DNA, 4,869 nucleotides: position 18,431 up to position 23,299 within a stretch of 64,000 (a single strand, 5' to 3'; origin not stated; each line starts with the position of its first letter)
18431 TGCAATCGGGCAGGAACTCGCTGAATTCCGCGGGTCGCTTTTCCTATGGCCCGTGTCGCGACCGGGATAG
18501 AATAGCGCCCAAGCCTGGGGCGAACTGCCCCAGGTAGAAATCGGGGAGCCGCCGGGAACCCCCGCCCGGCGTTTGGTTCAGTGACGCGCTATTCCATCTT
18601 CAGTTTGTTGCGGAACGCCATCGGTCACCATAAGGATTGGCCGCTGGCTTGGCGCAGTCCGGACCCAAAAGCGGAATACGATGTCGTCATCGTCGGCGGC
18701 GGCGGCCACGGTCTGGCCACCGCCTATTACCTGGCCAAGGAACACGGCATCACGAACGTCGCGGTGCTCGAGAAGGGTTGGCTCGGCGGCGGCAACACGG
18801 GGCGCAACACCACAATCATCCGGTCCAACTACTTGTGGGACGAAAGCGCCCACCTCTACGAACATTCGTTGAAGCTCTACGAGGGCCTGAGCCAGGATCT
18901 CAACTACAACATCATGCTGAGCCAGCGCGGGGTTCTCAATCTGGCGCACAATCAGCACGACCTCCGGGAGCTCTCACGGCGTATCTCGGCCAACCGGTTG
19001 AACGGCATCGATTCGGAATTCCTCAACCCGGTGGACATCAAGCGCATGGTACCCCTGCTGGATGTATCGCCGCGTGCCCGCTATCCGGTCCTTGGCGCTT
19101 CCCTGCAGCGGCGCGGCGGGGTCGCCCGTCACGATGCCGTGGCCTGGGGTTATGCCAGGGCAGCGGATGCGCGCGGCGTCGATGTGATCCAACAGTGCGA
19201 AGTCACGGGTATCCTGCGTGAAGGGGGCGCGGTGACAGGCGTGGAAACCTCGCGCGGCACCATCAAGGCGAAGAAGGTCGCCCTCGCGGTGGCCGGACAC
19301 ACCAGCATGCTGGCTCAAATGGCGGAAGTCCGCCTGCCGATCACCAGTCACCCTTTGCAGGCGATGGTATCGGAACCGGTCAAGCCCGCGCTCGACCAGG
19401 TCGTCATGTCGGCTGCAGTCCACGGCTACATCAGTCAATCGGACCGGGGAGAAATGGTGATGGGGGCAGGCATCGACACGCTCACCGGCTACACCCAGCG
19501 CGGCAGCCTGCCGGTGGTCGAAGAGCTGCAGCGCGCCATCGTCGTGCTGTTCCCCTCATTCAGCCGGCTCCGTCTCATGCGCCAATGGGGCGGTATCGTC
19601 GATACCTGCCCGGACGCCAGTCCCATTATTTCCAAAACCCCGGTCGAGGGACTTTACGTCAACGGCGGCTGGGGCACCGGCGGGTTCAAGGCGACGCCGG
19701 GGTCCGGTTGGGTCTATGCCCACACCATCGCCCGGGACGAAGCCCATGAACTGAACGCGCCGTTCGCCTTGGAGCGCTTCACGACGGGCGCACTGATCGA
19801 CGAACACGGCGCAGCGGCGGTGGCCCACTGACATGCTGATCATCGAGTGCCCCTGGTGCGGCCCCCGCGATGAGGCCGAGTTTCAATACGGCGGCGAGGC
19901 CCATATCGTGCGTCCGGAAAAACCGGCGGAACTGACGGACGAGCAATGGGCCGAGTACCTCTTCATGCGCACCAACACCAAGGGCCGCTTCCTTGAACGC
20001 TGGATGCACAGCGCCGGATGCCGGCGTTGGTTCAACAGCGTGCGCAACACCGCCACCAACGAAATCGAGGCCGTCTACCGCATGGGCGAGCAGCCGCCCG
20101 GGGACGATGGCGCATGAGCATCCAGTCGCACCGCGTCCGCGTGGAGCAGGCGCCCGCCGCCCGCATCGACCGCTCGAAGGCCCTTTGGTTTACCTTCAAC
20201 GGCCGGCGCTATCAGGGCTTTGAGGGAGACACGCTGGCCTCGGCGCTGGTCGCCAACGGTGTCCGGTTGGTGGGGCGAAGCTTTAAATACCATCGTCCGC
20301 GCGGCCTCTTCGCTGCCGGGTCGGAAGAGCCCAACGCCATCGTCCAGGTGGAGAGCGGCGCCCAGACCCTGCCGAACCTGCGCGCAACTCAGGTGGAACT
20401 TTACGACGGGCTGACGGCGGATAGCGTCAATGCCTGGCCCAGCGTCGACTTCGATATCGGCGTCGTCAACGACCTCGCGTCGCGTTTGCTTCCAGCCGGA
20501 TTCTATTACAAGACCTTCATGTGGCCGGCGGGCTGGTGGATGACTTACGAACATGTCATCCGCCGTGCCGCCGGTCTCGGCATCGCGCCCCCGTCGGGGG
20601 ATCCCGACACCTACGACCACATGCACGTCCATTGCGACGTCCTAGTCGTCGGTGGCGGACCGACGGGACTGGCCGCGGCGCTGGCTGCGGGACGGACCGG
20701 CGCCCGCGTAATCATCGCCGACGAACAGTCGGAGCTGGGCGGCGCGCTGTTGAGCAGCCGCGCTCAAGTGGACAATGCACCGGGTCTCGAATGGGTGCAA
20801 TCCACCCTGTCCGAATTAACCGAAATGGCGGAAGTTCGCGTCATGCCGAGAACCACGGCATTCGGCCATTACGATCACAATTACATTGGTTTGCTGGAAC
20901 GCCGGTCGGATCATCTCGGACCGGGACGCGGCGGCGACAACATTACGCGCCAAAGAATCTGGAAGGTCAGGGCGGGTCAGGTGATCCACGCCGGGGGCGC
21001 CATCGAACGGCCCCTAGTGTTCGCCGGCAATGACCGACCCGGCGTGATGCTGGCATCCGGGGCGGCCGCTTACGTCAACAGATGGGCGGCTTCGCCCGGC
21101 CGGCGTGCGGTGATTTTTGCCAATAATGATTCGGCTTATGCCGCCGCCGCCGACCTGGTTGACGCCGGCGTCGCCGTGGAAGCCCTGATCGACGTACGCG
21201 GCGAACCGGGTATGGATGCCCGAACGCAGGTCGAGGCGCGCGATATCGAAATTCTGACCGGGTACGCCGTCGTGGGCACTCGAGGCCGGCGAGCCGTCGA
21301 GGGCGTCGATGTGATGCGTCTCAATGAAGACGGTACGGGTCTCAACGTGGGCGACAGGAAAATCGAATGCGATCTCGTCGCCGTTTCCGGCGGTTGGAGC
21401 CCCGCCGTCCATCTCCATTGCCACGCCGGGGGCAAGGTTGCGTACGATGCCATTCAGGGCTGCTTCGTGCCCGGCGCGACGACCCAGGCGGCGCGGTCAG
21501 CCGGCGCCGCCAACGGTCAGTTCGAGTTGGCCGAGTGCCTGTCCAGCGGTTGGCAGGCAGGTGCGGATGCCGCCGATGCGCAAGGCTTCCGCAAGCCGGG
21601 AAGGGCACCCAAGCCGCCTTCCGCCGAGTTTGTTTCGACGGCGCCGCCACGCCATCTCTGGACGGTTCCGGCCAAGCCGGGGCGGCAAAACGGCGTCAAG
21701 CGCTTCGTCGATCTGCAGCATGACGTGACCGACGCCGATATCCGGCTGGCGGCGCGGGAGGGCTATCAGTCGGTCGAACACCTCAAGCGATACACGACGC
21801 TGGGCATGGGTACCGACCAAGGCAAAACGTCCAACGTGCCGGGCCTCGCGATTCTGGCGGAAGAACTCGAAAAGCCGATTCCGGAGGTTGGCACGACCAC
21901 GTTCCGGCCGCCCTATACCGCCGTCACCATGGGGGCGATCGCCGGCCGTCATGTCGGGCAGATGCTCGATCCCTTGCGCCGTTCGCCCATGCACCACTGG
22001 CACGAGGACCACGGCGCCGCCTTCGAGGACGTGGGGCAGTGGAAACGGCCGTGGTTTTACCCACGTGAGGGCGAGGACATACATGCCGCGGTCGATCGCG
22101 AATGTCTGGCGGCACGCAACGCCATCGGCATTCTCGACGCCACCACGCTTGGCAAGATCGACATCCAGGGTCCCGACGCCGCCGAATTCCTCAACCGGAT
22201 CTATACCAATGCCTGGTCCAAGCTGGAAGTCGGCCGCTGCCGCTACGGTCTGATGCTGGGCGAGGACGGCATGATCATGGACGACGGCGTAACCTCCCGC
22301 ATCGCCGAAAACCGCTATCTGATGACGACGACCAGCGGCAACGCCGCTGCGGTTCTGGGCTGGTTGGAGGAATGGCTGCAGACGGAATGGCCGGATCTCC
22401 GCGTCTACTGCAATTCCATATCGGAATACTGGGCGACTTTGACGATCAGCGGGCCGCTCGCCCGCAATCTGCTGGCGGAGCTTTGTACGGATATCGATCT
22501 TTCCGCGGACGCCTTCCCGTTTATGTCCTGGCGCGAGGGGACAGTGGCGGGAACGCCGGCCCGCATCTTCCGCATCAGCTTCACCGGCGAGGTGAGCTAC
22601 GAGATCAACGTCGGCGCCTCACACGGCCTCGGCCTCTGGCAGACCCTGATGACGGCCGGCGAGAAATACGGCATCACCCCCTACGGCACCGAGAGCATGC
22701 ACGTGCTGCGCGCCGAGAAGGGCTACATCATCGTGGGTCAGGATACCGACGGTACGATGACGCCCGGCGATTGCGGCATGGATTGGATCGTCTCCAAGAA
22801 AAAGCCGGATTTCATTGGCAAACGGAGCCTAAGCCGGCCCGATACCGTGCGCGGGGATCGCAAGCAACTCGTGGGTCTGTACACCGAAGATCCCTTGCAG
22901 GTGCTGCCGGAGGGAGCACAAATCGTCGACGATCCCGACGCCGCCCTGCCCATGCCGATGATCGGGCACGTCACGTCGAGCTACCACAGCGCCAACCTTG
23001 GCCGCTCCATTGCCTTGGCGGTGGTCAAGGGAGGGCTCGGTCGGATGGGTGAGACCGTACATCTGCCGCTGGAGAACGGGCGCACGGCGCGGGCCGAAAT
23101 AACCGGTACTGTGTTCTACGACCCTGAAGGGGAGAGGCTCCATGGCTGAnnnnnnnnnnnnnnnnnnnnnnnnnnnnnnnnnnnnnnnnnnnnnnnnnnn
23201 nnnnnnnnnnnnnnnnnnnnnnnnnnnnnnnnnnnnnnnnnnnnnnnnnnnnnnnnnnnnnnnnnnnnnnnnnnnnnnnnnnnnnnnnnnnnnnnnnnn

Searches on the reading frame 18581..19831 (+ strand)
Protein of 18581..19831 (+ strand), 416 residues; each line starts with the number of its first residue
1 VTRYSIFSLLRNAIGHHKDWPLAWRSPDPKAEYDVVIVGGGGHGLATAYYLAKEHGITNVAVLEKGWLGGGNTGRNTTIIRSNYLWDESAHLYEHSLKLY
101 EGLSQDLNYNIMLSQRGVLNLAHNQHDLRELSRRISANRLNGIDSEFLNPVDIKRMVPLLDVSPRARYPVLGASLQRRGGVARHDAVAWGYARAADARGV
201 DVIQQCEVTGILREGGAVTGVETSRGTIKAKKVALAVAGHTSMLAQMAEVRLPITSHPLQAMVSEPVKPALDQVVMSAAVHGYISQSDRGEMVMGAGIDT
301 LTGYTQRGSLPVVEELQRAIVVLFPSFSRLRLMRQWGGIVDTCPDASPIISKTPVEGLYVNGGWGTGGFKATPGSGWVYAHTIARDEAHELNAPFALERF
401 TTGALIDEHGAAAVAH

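Call 16: search_protein_families(library=pfam, proteins=[window:18581-19831:+])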
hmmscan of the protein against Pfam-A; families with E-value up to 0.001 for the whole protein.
window:18581-19831:+ (416 aa): 10 families
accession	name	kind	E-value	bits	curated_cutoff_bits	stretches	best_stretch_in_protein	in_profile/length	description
PF01266.30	DAO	-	2.1e-68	231.9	27.9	1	34-380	1-351/353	FAD dependent oxidoreductase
PF00890.30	FAD_binding_2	-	1.6e-07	31.3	20.4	0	34-73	1-38/414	FAD binding domain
PF01946.23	Thi4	-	5.1e-07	29.6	26.2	1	31-72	16-57/235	Thi4 family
PF13738.12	Pyr_redox_3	-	2.8e-06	27.2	30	0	36-69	1-33/305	Pyridine nucleotide-disulphide oxidoreductase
PF13450.12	NAD_binding_8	-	7.3e-06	26.6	21.9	1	37-93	1-52/68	NAD(P)-binding Rossmann-like domain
PF12831.13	FAD_oxidored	-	2.3e-05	24.3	27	1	34-113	1-70/416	FAD dependent oxidoreductase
PF07992.20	Pyr_redox_2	-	4.2e-05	23.6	26.1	0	33-73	1-41/291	Pyridine nucleotide-disulphide oxidoreductase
PF03486.20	HI0933_like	-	0.00013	22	50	0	192-240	116-165/244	HI0933-like protein Rossmann domain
PF04820.20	Trp_halogenase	-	0.00032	20.1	21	0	34-77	1-46/458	Tryptophan halogenase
PF01494.25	FAD_binding_3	-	0.00071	19.3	22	0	32-62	1-30/349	FAD binding domain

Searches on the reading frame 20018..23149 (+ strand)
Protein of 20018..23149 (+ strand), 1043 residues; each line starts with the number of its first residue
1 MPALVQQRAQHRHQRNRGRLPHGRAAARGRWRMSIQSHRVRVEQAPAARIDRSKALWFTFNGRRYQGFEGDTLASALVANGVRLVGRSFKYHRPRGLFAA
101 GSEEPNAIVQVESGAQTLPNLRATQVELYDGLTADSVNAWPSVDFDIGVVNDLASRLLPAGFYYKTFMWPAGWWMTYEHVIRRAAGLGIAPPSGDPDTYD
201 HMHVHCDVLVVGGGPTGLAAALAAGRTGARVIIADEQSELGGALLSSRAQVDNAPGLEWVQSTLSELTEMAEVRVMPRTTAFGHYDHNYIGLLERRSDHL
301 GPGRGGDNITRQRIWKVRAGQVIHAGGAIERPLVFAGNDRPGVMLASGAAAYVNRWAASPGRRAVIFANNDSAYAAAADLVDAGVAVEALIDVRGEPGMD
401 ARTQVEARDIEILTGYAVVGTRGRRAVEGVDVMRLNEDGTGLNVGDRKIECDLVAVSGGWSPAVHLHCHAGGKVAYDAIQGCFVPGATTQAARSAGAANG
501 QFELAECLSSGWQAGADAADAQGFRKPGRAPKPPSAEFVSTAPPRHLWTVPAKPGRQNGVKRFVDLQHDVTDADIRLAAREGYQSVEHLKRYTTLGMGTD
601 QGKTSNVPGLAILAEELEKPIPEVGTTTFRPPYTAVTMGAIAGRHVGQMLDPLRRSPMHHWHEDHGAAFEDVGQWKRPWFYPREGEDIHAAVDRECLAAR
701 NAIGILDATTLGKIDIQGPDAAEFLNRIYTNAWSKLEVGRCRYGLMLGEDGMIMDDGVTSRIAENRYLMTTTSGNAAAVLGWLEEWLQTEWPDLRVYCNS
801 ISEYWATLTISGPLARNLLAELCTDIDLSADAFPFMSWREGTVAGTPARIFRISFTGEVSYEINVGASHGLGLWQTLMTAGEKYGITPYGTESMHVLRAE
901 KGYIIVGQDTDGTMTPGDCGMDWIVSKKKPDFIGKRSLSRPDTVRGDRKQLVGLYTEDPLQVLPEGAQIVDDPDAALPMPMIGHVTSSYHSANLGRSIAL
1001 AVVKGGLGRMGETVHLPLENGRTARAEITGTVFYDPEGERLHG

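Call 16: search_protein_families(library=pfam, proteins=[window:20018-23149:+])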
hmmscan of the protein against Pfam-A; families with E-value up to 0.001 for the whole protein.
window:20018-23149:+ (1043 aa): 11 families
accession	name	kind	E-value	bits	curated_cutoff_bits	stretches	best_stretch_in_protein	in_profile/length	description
PF01571.26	GCV_T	-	4.5e-68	229.7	25.6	1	658-923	1-254/255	Aminomethyltransferase folate-binding domain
PF17806.6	SO_alpha_A3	-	1.1e-33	115.8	23.1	1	561-644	3-87/87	Sarcosine oxidase A3 domain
PF13510.11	Fer2_4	-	6.7e-24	84.2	22.8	1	54-138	2-81/82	2Fe-2S iron-sulfur cluster binding domain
PF08669.17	GCV_T_C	-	2.2e-17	63.2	25.9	1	949-1035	1-80/80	Glycine cleavage T-protein C-terminal barrel domain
PF12831.13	FAD_oxidored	-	2.3e-10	40.8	27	1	207-250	1-44/416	FAD dependent oxidoreductase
PF00890.30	FAD_binding_2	-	2.4e-06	27.4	20.4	1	207-250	1-44/414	FAD binding domain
PF13450.12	NAD_binding_8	-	4e-06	27.4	21.9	1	210-249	1-40/68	NAD(P)-binding Rossmann-like domain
PF13738.12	Pyr_redox_3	-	2.7e-05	24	30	0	316-393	122-196/305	Pyridine nucleotide-disulphide oxidoreductase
PF07992.20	Pyr_redox_2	-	3.1e-05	24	26.1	1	207-467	2-244/291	Pyridine nucleotide-disulphide oxidoreductase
PF03486.20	HI0933_like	-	0.00015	21.7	50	1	207-246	2-41/244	HI0933-like protein Rossmann domain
PF01494.25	FAD_binding_3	-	0.00043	20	22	1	206-239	2-35/349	FAD binding domain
